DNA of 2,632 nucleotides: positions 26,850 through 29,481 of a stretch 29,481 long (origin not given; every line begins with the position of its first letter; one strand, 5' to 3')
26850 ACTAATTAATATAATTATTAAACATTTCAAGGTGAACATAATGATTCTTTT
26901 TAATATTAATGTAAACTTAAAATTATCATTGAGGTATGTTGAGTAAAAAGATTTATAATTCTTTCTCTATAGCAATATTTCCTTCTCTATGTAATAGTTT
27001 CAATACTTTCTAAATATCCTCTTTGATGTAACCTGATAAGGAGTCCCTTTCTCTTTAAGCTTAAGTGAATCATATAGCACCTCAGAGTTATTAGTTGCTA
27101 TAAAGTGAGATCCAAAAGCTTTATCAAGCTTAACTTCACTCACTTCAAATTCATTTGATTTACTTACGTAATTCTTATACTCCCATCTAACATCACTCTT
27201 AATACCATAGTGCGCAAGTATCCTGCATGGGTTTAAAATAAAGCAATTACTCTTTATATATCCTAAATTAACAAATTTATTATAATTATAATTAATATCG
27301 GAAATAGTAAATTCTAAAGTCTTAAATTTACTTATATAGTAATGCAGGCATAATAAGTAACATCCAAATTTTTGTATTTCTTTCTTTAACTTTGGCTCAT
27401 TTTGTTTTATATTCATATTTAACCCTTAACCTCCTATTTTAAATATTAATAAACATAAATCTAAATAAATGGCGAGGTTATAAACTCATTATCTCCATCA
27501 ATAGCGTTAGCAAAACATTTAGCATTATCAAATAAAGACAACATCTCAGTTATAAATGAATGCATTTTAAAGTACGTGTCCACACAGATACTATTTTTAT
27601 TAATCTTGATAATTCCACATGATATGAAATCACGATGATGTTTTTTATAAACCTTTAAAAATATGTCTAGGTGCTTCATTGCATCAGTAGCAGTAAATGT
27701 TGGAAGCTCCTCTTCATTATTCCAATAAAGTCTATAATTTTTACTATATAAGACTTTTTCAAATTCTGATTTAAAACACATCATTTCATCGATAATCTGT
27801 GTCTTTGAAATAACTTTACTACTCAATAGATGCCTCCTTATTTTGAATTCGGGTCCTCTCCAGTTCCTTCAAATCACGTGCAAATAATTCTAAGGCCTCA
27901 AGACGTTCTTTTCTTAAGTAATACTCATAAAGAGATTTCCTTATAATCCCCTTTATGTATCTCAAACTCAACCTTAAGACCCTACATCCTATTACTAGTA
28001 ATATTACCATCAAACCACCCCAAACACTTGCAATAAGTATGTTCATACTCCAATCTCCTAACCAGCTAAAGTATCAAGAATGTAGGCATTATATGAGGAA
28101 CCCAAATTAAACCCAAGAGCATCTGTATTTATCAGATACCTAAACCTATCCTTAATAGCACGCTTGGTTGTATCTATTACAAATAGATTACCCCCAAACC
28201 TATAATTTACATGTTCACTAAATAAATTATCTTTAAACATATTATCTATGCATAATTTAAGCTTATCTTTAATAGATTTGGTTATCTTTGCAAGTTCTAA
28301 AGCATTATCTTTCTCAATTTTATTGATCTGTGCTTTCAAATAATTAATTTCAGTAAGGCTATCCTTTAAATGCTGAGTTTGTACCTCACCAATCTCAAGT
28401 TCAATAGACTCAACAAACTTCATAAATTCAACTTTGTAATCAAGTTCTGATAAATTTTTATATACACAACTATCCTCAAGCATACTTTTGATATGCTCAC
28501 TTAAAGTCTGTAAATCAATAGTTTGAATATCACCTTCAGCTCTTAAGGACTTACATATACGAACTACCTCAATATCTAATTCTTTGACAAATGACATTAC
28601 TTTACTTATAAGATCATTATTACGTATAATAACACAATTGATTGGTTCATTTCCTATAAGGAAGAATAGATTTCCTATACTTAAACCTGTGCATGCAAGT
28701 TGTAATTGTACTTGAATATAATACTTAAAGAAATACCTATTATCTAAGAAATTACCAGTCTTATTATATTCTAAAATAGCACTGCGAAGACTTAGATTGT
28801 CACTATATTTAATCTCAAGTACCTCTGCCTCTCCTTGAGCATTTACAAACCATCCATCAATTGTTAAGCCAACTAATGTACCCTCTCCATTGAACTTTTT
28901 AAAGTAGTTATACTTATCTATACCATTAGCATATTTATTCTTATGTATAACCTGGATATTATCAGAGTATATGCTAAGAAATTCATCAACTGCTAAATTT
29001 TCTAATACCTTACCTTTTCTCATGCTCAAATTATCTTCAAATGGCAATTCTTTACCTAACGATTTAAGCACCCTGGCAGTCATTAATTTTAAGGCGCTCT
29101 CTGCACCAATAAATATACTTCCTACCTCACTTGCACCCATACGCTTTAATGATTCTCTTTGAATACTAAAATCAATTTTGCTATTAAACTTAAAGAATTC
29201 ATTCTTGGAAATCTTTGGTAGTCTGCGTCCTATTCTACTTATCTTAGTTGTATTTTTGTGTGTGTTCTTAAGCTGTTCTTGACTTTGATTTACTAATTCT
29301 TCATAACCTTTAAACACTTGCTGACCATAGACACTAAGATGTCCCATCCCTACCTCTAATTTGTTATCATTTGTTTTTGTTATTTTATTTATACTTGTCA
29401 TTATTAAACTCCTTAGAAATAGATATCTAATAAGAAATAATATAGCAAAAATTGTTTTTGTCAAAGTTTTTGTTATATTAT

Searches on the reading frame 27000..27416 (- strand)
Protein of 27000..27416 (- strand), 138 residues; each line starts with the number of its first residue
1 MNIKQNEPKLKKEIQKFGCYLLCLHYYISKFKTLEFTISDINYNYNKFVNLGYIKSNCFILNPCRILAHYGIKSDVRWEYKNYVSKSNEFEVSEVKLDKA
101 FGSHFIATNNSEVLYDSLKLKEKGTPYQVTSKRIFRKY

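Call 56: search_protein_families(library=pfam, proteins=[window:27000-27416:-], max_evalue=1)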
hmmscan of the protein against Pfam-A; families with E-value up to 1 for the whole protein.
window:27000-27416:- (138 aa): 1 family
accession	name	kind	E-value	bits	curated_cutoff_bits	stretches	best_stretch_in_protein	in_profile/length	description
PF03196.18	DUF261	-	3.1e-57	192.9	26.1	1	1-136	1-136/137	Protein of unknown function, DUF261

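Call 57: search_protein_families(library=phrogs, proteins=[window:27000-27416:-], max_evalue=1)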
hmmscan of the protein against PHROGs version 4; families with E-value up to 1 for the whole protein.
window:27000-27416:- (138 aa): 0 families

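Call 85: search_solved_structures(query=window:27000-27416:-, max_evalue=10)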
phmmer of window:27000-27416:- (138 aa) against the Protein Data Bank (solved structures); distinct sequences matched with E-value up to 10: 0.

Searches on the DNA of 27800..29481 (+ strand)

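Call 8: search_dna_similar(query=window:27800-29481:+, collection=plasmids, mode=near, max_rows=25)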
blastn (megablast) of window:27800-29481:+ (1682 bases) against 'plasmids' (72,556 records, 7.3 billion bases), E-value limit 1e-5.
Records with a match: 139; places in all: 211; records where one place covers at least 80% of the query: 132.
Best place of each record, by identity: >=99% 1; 95-99% 36; 80-90% 96; 60-80% 6.
By first word of the organism name: Borrelia 139.
By predicted mobility (MOB-suite, as given by PLSDB): non-mobilizable 139.
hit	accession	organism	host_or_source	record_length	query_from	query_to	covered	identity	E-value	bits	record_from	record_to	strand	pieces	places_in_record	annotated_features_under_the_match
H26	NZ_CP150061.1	Borrelia miyamotoi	Ixodes scapularis,whole organism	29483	1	1682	100%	99.9%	0e+0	3096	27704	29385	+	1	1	DUF244 domain-containing protein | hypothetical protein (x2)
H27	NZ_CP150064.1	Borrelia miyamotoi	Ixodes scapularis,whole organism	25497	1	1682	100%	98.6%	0e+0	2974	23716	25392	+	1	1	DUF244 domain-containing protein | hypothetical protein (x2)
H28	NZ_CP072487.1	Borrelia miyamotoi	Ixodes scapularis,blood of infected ...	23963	1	1682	100%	98.5%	0e+0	2963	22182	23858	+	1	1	DUF244 domain-containing protein | hypothetical protein (x2)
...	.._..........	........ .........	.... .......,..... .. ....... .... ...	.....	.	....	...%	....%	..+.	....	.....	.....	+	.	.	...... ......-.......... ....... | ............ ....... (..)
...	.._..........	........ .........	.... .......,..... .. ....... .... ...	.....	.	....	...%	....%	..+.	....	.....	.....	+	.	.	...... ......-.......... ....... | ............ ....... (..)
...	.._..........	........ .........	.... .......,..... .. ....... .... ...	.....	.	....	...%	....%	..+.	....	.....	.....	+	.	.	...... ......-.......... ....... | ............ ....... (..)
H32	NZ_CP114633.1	Borrelia miyamotoi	Ixodes scapularis,Ixodes scapularis ...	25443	1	1682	100%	98.5%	0e+0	2963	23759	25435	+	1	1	DUF244 domain-containing protein | hypothetical protein (x2)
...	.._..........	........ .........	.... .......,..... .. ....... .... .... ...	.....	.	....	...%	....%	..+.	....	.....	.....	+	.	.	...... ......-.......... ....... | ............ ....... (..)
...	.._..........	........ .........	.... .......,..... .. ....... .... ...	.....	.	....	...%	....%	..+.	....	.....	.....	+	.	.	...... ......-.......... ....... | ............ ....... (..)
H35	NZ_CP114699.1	Borrelia miyamotoi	Ixodes scapularis,Ixodes scapularis ...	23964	1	1657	99%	98.5%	0e+0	2916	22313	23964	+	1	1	DUF244 domain-containing protein | hypothetical protein (x2)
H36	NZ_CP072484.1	Borrelia miyamotoi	Ixodes scapularis,blood of infected ...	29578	1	1682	100%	95.2%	0e+0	2658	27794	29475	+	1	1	DUF244 domain-containing protein | hypothetical protein (x2)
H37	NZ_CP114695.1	Borrelia miyamotoi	Ixodes scapularis,Ixodes scapularis ...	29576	1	1682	100%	95.2%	0e+0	2658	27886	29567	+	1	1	DUF244 domain-containing protein | hypothetical protein (x2)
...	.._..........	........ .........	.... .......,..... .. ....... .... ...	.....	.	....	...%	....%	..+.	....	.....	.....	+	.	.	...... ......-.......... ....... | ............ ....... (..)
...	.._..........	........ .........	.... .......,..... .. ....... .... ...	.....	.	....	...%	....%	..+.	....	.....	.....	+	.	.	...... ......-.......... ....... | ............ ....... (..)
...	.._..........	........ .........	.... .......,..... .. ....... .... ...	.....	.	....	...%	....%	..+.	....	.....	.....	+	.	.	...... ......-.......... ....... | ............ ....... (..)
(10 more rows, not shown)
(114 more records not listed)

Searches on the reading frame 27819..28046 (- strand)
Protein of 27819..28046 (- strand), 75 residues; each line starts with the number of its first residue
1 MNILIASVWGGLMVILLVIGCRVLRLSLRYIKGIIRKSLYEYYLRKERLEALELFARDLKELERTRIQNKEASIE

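Call 56: search_protein_families(library=pfam, proteins=[window:27819-28046:-], max_evalue=1)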
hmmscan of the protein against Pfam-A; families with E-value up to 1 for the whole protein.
window:27819-28046:- (75 aa): 0 families

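Call 57: search_protein_families(library=phrogs, proteins=[window:27819-28046:-], max_evalue=1)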
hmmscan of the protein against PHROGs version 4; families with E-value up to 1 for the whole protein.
window:27819-28046:- (75 aa): 1 family
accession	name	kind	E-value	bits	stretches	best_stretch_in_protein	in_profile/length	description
phrog_21205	-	unknown function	0.2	12.8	1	36-66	16-45/78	-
